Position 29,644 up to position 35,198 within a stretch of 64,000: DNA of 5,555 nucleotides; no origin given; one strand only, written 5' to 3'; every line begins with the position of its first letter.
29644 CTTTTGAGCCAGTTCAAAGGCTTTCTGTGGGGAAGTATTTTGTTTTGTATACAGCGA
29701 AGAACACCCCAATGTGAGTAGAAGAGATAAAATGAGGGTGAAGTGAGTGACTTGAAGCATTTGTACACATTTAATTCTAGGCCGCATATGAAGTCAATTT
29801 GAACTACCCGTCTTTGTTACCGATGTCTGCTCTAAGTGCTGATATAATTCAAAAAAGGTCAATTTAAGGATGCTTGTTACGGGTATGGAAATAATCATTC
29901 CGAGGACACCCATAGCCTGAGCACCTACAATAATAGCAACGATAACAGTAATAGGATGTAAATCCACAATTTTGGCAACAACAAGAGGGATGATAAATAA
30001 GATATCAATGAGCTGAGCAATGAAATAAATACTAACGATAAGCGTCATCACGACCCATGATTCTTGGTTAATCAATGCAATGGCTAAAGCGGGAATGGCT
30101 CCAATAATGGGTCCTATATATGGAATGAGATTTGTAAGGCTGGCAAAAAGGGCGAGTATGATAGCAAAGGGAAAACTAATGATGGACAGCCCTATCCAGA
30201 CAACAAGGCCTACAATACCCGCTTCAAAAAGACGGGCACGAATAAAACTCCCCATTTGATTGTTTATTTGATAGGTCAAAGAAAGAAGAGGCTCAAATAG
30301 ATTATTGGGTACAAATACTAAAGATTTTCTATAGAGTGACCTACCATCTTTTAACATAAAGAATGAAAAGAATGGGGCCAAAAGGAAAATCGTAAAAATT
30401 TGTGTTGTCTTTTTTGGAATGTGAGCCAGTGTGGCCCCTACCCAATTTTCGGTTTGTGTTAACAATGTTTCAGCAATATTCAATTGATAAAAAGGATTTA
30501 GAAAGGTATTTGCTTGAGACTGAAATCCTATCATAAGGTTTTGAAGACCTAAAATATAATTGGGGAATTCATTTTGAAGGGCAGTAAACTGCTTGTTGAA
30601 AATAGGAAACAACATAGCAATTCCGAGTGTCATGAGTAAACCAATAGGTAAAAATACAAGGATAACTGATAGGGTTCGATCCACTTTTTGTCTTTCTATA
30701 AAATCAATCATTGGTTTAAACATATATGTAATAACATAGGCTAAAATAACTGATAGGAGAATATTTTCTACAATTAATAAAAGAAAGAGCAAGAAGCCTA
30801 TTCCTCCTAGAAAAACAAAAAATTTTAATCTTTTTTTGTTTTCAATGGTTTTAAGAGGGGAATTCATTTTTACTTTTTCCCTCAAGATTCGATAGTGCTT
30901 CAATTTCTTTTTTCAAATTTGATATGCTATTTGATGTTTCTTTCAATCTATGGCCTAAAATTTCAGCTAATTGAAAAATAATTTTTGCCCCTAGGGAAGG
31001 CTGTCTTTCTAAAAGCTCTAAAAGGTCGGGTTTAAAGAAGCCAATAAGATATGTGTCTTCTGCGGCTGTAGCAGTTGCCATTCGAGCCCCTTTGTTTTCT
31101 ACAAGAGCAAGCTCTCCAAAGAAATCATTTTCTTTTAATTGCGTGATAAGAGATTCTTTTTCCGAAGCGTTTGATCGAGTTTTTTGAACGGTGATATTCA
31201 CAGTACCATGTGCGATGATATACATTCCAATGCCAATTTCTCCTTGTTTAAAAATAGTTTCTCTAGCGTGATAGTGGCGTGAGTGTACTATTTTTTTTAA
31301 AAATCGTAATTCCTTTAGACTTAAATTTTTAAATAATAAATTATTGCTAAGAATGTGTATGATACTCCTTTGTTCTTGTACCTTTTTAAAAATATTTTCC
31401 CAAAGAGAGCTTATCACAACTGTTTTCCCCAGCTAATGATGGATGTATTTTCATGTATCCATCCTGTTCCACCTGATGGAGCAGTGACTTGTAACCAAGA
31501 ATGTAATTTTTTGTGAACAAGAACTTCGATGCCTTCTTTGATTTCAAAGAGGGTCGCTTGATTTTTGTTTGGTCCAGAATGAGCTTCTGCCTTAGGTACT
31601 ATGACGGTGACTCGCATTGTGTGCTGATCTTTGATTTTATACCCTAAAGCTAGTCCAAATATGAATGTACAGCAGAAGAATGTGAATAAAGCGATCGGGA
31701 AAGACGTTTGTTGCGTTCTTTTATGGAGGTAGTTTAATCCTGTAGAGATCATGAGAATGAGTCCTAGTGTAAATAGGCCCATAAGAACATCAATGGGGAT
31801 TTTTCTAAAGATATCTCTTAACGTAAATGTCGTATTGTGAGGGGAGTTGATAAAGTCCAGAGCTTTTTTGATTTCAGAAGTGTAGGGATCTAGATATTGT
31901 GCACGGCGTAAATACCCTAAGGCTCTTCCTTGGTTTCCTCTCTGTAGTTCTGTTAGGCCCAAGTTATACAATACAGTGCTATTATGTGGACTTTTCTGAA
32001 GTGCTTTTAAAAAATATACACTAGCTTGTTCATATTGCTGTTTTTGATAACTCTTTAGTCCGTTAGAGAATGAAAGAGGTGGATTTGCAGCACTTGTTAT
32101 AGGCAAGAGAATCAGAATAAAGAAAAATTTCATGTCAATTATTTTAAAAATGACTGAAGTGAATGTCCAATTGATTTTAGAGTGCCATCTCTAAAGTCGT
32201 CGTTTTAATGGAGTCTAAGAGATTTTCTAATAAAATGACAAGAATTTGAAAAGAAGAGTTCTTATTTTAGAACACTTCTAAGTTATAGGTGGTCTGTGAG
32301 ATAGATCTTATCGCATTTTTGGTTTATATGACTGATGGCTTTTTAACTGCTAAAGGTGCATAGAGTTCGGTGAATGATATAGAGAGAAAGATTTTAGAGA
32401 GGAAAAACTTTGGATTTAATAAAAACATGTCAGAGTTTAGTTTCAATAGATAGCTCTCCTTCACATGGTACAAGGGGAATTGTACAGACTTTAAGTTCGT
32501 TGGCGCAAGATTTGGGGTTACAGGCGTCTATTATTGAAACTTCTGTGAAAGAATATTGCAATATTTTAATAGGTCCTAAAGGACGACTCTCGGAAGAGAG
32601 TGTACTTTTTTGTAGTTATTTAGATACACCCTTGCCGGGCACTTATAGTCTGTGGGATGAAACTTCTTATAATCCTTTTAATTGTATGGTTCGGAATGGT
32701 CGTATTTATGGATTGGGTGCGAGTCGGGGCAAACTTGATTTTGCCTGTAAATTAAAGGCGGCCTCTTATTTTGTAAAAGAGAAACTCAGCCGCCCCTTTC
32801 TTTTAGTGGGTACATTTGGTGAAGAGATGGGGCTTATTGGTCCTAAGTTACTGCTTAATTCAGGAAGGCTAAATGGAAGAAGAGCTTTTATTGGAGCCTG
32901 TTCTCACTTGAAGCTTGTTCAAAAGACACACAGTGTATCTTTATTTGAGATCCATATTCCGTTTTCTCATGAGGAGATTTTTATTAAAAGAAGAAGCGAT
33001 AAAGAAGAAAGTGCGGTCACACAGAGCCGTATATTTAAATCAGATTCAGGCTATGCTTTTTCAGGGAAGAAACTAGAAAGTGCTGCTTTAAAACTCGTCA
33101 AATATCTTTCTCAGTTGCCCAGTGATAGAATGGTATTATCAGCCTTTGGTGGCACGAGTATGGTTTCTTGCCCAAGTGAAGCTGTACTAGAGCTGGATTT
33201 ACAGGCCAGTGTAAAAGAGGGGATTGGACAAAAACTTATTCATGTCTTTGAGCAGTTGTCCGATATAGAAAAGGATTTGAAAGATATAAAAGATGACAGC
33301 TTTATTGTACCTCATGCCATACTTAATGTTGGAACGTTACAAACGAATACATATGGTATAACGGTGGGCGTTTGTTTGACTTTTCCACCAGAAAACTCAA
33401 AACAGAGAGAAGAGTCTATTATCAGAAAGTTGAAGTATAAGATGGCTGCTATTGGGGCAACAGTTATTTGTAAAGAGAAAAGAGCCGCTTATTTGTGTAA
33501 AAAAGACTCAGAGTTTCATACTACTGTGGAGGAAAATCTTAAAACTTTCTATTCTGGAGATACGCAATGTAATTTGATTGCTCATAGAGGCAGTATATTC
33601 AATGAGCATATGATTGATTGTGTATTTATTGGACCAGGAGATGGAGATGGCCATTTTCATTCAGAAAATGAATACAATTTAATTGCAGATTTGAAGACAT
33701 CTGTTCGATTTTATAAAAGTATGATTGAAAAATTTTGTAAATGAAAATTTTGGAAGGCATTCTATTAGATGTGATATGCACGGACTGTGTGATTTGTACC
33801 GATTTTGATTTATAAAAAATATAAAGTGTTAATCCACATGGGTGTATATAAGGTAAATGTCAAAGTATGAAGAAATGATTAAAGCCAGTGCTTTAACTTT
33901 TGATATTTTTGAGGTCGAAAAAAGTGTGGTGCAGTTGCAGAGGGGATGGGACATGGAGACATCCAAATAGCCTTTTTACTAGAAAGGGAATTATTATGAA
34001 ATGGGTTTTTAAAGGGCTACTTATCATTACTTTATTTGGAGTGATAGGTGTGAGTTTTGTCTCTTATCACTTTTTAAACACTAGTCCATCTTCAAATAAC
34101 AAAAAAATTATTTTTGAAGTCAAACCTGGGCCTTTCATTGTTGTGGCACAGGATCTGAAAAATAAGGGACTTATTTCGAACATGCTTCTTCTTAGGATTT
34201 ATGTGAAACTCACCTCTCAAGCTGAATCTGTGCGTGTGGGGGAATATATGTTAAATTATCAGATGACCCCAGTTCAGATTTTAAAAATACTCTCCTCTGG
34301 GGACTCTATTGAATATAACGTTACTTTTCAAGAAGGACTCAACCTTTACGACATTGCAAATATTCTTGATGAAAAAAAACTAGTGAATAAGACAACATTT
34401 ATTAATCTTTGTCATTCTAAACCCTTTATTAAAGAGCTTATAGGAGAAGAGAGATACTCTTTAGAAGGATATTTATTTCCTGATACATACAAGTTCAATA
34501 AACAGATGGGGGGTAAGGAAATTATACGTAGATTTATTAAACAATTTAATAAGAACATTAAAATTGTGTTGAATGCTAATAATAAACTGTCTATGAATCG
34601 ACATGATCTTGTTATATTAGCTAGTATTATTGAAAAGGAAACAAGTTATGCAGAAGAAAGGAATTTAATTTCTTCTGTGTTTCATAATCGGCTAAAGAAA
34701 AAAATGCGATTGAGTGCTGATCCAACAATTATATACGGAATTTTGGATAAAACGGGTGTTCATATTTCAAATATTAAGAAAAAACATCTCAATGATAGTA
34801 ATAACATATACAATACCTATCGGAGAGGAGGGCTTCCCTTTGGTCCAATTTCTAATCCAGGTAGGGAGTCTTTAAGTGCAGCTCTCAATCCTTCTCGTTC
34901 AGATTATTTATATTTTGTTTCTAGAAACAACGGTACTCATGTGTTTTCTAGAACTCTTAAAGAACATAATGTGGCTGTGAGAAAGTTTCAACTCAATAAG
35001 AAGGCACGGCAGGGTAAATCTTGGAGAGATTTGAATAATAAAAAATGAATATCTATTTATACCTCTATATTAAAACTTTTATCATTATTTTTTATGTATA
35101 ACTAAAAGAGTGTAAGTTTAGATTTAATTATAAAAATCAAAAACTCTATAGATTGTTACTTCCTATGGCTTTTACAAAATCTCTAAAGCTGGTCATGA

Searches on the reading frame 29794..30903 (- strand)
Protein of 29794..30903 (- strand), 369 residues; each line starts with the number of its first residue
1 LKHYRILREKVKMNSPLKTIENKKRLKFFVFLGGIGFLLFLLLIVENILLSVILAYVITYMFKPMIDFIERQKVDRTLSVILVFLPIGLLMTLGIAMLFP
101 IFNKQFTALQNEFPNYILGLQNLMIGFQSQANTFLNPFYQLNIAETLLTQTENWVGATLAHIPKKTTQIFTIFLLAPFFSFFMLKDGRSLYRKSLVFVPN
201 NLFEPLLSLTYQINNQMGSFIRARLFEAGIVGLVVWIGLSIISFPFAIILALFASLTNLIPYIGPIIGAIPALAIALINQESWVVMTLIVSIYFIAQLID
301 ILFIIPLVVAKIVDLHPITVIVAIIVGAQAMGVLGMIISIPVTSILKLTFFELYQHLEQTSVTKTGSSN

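Call 52: search_protein_families(library=pfam, proteins=[window:29794-30903:-], max_evalue=0.0001)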
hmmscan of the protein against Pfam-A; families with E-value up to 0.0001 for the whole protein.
window:29794-30903:- (369 aa): 1 family
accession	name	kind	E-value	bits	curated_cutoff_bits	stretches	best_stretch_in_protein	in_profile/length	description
PF01594.21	AI-2E_transport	-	9.9e-56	189.7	34.3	1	35-348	8-321/327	AI-2E family transporter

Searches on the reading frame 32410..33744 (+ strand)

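Call 52: search_protein_families(library=pfam, proteins=[window:32410-33744:+], max_evalue=0.0001)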
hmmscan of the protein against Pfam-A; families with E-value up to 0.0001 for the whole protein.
window:32410-33744:+ (444 aa): 1 family
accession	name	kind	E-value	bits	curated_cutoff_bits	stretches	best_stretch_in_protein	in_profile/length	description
PF01546.33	Peptidase_M20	-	6.1e-14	52.8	24.6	1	80-441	15-206/206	Peptidase family M20/M25/M40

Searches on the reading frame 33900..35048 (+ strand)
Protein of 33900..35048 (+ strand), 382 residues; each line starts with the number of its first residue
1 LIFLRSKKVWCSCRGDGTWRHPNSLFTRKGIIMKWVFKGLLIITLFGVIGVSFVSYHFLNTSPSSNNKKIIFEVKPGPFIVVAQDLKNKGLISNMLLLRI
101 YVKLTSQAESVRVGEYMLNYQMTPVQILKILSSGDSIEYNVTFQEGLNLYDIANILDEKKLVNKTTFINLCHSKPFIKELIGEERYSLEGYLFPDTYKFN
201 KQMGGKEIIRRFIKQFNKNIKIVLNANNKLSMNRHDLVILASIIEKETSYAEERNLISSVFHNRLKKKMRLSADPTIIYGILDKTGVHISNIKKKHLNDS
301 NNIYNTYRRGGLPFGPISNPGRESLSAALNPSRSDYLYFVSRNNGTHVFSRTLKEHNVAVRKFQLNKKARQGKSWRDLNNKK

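Call 20: search_protein_families(library=pfam, proteins=[window:33900-35048:+], max_evalue=0.001)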
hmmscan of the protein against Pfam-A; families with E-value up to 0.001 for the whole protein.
window:33900-35048:+ (382 aa): 1 family
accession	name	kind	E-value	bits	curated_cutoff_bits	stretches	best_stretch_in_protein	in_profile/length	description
PF02618.21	YceG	-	4.1e-83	279.5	32.4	1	80-362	10-275/275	YceG-like family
